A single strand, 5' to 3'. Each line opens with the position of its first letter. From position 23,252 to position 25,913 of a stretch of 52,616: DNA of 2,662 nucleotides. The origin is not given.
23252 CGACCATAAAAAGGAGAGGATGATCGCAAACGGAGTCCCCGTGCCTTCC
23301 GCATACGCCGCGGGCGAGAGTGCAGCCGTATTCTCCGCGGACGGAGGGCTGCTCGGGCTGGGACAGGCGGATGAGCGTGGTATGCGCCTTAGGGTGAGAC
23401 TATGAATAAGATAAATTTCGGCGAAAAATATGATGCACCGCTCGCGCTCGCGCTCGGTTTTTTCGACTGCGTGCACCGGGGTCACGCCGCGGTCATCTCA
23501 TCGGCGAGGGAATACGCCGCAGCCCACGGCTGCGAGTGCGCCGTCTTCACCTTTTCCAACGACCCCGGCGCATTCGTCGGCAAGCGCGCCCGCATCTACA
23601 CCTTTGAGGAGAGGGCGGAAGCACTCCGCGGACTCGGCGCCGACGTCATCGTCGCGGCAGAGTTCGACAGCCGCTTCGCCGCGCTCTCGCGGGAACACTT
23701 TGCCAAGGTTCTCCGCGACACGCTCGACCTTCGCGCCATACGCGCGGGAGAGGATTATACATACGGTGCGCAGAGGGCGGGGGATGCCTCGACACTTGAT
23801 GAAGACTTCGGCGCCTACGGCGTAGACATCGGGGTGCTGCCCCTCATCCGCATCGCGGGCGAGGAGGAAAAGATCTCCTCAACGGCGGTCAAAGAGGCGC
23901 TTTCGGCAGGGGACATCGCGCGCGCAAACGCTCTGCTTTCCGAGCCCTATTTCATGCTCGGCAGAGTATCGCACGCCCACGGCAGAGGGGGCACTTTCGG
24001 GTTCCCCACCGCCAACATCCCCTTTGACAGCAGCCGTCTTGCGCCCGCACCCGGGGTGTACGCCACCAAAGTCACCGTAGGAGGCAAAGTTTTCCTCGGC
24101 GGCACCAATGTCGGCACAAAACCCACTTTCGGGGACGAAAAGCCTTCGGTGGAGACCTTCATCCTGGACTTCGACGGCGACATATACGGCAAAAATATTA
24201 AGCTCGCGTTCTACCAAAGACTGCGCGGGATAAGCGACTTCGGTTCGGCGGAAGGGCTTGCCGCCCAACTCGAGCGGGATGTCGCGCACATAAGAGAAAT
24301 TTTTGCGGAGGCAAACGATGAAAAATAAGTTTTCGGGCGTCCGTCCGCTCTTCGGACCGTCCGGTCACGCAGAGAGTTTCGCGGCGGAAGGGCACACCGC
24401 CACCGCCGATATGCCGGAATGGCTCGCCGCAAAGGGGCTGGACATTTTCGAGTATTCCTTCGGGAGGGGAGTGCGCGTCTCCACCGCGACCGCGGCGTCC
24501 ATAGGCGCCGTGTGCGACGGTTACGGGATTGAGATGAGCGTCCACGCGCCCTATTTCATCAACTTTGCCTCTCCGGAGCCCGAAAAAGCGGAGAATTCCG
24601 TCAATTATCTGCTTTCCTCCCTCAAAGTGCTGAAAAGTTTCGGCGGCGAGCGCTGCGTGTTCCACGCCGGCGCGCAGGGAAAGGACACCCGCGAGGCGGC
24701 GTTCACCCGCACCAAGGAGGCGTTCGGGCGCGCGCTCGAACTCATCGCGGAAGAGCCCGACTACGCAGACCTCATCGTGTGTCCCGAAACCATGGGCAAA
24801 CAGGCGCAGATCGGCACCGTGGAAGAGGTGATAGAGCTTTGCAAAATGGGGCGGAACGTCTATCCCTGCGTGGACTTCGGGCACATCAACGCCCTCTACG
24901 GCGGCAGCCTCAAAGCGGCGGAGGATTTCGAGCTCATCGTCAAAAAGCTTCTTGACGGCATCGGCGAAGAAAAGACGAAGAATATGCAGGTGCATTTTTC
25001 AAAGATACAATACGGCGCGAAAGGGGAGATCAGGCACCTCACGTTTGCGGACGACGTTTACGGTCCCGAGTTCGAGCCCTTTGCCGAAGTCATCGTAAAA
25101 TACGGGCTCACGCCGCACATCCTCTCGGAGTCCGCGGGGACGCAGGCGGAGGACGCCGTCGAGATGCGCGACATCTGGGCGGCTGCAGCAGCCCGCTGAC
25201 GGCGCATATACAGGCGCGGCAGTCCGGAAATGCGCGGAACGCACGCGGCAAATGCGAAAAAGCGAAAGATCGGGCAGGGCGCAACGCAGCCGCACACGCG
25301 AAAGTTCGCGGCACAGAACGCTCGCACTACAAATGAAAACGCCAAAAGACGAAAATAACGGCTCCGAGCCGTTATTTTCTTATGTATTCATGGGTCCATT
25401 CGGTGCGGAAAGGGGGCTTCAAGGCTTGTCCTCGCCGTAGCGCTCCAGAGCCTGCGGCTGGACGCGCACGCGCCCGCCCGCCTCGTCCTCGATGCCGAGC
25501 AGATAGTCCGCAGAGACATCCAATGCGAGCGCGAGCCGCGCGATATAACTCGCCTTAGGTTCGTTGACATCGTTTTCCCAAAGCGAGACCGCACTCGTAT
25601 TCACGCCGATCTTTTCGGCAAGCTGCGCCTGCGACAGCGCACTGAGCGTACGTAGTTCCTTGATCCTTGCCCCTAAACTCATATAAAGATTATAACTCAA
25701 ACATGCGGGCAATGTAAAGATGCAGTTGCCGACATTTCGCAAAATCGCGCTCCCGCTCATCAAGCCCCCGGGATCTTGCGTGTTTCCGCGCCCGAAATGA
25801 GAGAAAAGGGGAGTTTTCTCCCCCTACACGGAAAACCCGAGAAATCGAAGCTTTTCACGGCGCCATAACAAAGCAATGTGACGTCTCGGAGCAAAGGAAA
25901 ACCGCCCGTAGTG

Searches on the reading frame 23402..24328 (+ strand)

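Call 10: search_protein_families(library=pfam, proteins=[window:23402-24328:+])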
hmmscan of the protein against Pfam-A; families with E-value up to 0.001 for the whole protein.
window:23402-24328:+ (308 aa): 3 families
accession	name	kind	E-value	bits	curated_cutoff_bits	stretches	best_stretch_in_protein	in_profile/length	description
PF01687.23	Flavokinase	-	3.8e-37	127.7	19.6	1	180-301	2-124/124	Riboflavin kinase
PF06574.18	FAD_syn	-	1.4e-33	116.3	27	1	11-162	5-158/158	FAD synthetase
PF01467.32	CTP_transf_like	-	1.8e-06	28.6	21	1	17-165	2-132/133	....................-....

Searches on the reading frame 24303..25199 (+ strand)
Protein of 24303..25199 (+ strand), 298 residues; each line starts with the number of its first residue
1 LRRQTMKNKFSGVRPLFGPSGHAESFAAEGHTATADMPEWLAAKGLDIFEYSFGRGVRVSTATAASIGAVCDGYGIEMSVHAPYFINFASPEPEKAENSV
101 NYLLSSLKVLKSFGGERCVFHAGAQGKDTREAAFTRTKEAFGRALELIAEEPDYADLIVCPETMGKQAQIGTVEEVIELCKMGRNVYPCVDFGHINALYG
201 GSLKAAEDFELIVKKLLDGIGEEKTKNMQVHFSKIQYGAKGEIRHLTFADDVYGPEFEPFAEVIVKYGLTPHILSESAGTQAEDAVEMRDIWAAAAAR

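Call 10: search_protein_families(library=pfam, proteins=[window:24303-25199:+])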
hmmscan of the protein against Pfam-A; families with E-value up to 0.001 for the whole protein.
window:24303-25199:+ (298 aa): 2 families
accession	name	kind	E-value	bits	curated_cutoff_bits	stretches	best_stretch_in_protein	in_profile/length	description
PF01261.30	AP_endonuc_2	-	1.2e-25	91.2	31.1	1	39-269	2-221/249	Xylose isomerase-like TIM barrel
PF03851.20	UvdE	-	0.0002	21.1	24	1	63-137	87-168/275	UV-endonuclease UvdE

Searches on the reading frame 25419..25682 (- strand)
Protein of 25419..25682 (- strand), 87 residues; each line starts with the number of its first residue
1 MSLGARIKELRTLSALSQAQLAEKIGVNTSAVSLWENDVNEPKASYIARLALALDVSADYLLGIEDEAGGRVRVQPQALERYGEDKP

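Call 23: find_homologous_proteins(query=window:25422-25682:-, max_evalue=1e-8)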
Query seq(87 aa) (87 aa): 182 proteins with E <= 1e-8 among 246 candidates; the best 120 are listed.
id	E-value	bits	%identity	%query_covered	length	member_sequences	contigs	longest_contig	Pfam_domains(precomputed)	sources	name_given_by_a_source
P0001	1.2e-48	180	87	100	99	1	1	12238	PF12844.14,PF01381.29,PF13560.13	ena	-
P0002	1.5e-46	173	100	100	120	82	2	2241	PF12844.14,PF01381.29,PF13560.13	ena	-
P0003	2.2e-42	160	97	100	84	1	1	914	PF12844.14,PF01381.29,PF13560.13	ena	-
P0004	7.1e-42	158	95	100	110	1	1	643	PF01381.29,PF13560.13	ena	-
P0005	2.1e-29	119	79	100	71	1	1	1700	PF12844.14,PF14549.13,PF01381.29,PF13560.13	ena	-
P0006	4.7e-29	118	78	100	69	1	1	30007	PF01381.29,PF13560.13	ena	-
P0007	5.3e-29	117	82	83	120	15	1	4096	PF12844.14,PF01381.29,PF13560.13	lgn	-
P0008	8.4e-29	117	82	83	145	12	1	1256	PF12844.14,PF01381.29,PF13560.13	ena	-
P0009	2.4e-28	115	76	83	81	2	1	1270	PF12844.14,PF01381.29,PF13560.13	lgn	-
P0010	2.6e-27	112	81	83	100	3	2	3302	PF12844.14,PF01381.29,PF13560.13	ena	-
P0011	3.5e-27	112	79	83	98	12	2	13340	PF12844.14,PF01381.29,PF13560.13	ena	-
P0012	6.8e-27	111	79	82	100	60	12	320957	PF12844.14,PF01381.29,PF13560.13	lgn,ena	-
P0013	3.2e-26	109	75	84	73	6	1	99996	PF12844.14,PF01381.29,PF13560.13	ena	-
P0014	5.8e-26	108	74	83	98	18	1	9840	PF12844.14,PF01381.29,PF13560.13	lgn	-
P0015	7.3e-26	107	75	83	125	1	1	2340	PF12844.14,PF01381.29,PF13560.13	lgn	-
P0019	1.1e-22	97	81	68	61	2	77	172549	PF12844.14,PF01381.29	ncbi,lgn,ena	-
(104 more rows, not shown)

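Call 24: find_encoding_contigs(protein=P0001, flank=4000, max_places=3)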
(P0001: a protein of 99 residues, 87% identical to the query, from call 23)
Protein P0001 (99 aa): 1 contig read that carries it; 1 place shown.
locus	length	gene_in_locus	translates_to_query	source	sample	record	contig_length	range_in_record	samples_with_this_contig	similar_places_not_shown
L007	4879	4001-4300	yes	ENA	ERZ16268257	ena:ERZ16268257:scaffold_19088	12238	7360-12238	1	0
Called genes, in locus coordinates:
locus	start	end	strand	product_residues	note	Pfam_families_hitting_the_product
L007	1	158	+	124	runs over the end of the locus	PF01745:IPT (weak), PF01715:IPPT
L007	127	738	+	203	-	PF01715:IPPT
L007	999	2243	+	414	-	PF06838:Met_gamma_lyase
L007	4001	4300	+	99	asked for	PF12844:HTH_19, PF13560:HTH_31, PF01381:HTH_3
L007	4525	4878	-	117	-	?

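Call 25: find_encoding_contigs(protein=P0012, flank=4000, max_places=6)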
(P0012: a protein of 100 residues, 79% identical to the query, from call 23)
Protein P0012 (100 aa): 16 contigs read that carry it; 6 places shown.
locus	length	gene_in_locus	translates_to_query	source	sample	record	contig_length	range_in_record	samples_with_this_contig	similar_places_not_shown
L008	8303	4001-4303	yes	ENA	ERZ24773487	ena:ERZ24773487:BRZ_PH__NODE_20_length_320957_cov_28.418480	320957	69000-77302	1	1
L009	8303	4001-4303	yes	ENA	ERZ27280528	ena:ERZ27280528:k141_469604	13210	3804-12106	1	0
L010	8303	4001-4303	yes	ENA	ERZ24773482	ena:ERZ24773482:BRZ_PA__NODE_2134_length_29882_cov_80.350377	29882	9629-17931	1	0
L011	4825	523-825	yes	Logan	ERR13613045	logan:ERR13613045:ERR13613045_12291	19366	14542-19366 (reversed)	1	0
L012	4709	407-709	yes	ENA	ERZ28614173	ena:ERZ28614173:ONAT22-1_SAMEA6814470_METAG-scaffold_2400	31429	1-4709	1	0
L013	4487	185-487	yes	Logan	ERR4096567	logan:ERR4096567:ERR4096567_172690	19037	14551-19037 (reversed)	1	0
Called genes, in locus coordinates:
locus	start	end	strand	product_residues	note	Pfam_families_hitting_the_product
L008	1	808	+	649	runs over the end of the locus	PF02518:HATPase_c (weak), PF13589:HATPase_c_3, PF01119:DNA_mis_repair, PF08676:MutL_C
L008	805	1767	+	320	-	PF01745:IPT (weak), PF01715:IPPT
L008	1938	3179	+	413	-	PF06838:Met_gamma_lyase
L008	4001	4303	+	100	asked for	PF13560:HTH_31, PF12844:HTH_19, PF01381:HTH_3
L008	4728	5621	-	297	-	PF01261:AP_endonuc_2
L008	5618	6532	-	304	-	PF06574:FAD_syn, PF01467:CTP_transf_like, PF01687:Flavokinase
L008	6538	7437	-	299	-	PF01509:TruB_N, PF16198:TruB_C_2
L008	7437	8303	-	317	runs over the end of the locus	PF01368:DHH, PF02272:DHHA1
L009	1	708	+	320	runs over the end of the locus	PF01745:IPT (weak), PF01715:IPPT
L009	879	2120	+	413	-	PF06838:Met_gamma_lyase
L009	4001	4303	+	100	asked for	PF13560:HTH_31, PF12844:HTH_19, PF01381:HTH_3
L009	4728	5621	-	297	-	PF01261:AP_endonuc_2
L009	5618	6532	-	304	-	PF06574:FAD_syn, PF01467:CTP_transf_like, PF01687:Flavokinase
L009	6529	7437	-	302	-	PF01509:TruB_N, PF16198:TruB_C_2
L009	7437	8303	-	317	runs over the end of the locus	PF01368:DHH, PF02272:DHHA1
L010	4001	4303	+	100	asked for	PF13560:HTH_31, PF12844:HTH_19, PF01381:HTH_3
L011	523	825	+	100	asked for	PF13560:HTH_31, PF12844:HTH_19, PF01381:HTH_3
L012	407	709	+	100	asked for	PF13560:HTH_31, PF12844:HTH_19, PF01381:HTH_3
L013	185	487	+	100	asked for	PF13560:HTH_31, PF12844:HTH_19, PF01381:HTH_3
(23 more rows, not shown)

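Call 26: find_encoding_contigs(protein=P0019, flank=4000, max_places=6)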
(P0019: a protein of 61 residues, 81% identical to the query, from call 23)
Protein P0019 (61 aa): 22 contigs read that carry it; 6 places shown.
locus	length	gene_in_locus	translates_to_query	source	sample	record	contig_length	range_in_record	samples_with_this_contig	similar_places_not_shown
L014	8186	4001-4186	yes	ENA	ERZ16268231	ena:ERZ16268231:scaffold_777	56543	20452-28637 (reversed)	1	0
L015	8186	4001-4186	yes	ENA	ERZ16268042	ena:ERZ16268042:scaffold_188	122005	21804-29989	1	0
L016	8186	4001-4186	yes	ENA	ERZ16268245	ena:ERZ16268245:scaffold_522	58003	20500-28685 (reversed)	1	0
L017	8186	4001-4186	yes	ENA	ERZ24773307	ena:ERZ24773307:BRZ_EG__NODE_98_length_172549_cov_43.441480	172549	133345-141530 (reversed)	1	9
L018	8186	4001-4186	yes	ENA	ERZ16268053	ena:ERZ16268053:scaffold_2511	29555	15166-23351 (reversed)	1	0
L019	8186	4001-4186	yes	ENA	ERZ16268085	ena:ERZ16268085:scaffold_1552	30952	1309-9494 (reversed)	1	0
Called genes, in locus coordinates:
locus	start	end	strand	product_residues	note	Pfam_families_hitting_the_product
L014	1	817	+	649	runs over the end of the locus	PF02518:HATPase_c, PF13589:HATPase_c_3, PF01119:DNA_mis_repair, PF08676:MutL_C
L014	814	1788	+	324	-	PF01745:IPT (weak), PF01715:IPPT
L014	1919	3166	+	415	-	PF06838:Met_gamma_lyase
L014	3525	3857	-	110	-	-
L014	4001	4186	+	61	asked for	PF01381:HTH_3, PF12844:HTH_19 (weak)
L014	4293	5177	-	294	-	PF01261:AP_endonuc_2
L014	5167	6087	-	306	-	PF06574:FAD_syn, PF01467:CTP_transf_like, PF01687:Flavokinase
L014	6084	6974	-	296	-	PF01509:TruB_N, PF16198:TruB_C_2, PF09157:TruB-C_2 (faint)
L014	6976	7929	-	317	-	PF01368:DHH, PF02272:DHHA1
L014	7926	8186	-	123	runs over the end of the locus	PF02033:RBFA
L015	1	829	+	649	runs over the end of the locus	PF02518:HATPase_c, PF13589:HATPase_c_3, PF01119:DNA_mis_repair, PF08676:MutL_C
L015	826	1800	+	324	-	PF01745:IPT (weak), PF01715:IPPT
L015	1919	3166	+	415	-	PF06838:Met_gamma_lyase, PF01053:Cys_Met_Meta_PP (faint)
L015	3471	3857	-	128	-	-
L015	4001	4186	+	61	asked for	PF01381:HTH_3, PF12844:HTH_19 (weak)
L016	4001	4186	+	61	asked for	PF01381:HTH_3, PF12844:HTH_19 (weak)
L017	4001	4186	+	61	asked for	PF01381:HTH_3, PF12844:HTH_19 (weak)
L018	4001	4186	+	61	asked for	PF01381:HTH_3, PF12844:HTH_19 (weak)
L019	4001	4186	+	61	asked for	PF01381:HTH_3, PF12844:HTH_19 (weak)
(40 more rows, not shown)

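Call 112: search_protein_families(library=padloc, proteins=[window:25419-25682:-], max_evalue=0.001)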
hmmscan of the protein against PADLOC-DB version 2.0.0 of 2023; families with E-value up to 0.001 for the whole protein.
window:25419-25682:- (87 aa): 16 families
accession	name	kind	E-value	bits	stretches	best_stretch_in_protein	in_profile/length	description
PDLC02926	HTH_VI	-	2.8e-11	41.5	1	3-68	2-67/92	-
PDLC03951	RmrA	-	1.4e-10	38.7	1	5-63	11-69/400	-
PDLC03954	RmrA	-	5.7e-10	36.6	1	4-64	12-72/380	-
PDLC03945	RmrA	-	1.4e-09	35.6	1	1-62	1-62/394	-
PDLC04142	capH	-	1.2e-08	34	1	1-75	5-74/103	capH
PDLC03948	RmrA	-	1.3e-08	32.2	1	5-62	11-68/397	-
PDLC03949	RmrA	-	2e-08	31.5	1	5-65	5-65/363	-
PDLC03956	RmrA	-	2.3e-08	31.5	1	5-68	11-75/399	-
PDLC03952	RmrA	-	3e-08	30.9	1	5-70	25-90/395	-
PDLC03944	RmrA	-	4e-08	30.7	1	4-63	8-67/384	-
PDLC03955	RmrA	-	5.2e-08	30.5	1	10-61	28-79/371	-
PDLC03947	RmrA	-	7.2e-06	23.1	1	3-62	12-71/383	-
PDLC03946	RmrA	-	8e-06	22.8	1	5-63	5-63/357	-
PDLC03664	Control_protein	-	5.3e-05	21.6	1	3-58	14-69/74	control protein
PDLC03953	RmrA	-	0.00028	18.2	1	3-60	6-63/373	-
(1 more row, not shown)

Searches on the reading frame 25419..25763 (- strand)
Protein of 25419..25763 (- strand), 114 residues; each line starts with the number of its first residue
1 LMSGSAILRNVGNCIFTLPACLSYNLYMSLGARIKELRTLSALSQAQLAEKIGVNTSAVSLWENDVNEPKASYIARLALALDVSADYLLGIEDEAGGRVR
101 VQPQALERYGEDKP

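Call 10: search_protein_families(library=pfam, proteins=[window:25419-25763:-])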
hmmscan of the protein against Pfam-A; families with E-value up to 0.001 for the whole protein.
window:25419-25763:- (114 aa): 5 families
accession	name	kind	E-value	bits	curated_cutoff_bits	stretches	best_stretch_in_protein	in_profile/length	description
PF01381.28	HTH_3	-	1.2e-13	51.3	23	1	34-88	1-55/55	Helix-turn-helix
PF13560.12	HTH_31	-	1.3e-10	41.8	27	1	30-86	2-59/64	Helix-turn-helix domain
PF12844.13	HTH_19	-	7.4e-09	35.8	30.2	1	31-89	1-59/64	Helix-turn-helix domain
PF14549.12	P22_Cro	-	0.00017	21.7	30.2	1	45-77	12-44/60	DNA-binding transcriptional regulator Cro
PF05269.17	Phage_CII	-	0.00088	19.9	21.3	0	37-74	18-54/91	Bacteriophage CII protein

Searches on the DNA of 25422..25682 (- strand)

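Call 44: search_rna_families(sources=[L001, L006, L007, L009, L020, L022, L023, L024, L025, L027, L028, L029, L030, L031], threshold=gathering)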
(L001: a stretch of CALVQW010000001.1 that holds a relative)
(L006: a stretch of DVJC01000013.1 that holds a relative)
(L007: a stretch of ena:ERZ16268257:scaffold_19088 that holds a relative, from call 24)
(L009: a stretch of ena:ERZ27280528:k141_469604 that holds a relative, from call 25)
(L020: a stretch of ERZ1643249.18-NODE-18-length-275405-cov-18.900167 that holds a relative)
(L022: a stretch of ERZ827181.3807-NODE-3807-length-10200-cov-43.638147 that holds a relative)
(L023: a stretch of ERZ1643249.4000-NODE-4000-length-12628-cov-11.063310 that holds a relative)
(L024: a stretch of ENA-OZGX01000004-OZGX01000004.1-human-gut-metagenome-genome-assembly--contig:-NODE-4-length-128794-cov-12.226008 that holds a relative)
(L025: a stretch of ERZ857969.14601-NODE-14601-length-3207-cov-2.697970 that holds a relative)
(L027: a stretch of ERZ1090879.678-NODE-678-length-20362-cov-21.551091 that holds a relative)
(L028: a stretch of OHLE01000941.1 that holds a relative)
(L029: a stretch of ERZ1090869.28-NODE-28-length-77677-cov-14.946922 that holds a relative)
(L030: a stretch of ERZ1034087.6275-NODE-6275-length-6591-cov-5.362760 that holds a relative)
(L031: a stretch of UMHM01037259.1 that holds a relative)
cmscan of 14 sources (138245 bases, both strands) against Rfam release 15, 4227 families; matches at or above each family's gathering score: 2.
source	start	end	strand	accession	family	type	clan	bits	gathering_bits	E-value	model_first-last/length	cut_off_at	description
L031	4739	4812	-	RF00005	tRNA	Gene; tRNA;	CL00001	67.2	29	3.9e-12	1-71/71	no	tRNA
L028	1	52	+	RF00005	tRNA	Gene; tRNA;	CL00001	40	29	0.00012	21-71/71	5'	tRNA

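Call 45: search_rna_families(source=L009, start=2400, end=4000, threshold=evalue, max_evalue=1, show_alignments=2)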
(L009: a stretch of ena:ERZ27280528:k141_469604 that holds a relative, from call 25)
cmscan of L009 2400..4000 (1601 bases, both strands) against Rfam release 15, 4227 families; matches with E-value up to 1: 3.
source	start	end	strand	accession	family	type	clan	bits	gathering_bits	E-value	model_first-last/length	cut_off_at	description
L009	2990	3076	-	RF02414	rli60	Gene; sRNA;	-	27.1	60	0.53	1-191/191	no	Listeria sRNA rli60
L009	3510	3568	-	RF02476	GlsR7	Gene; snRNA; snoRNA; CD-box;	-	18.1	75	0.5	1-59/59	no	Small nucleolar RNA GlsR7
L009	3868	3975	+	RF02601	BASRCI337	Gene; sRNA;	-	15.9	229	0.48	1-191/191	no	Brucella sRNA CI337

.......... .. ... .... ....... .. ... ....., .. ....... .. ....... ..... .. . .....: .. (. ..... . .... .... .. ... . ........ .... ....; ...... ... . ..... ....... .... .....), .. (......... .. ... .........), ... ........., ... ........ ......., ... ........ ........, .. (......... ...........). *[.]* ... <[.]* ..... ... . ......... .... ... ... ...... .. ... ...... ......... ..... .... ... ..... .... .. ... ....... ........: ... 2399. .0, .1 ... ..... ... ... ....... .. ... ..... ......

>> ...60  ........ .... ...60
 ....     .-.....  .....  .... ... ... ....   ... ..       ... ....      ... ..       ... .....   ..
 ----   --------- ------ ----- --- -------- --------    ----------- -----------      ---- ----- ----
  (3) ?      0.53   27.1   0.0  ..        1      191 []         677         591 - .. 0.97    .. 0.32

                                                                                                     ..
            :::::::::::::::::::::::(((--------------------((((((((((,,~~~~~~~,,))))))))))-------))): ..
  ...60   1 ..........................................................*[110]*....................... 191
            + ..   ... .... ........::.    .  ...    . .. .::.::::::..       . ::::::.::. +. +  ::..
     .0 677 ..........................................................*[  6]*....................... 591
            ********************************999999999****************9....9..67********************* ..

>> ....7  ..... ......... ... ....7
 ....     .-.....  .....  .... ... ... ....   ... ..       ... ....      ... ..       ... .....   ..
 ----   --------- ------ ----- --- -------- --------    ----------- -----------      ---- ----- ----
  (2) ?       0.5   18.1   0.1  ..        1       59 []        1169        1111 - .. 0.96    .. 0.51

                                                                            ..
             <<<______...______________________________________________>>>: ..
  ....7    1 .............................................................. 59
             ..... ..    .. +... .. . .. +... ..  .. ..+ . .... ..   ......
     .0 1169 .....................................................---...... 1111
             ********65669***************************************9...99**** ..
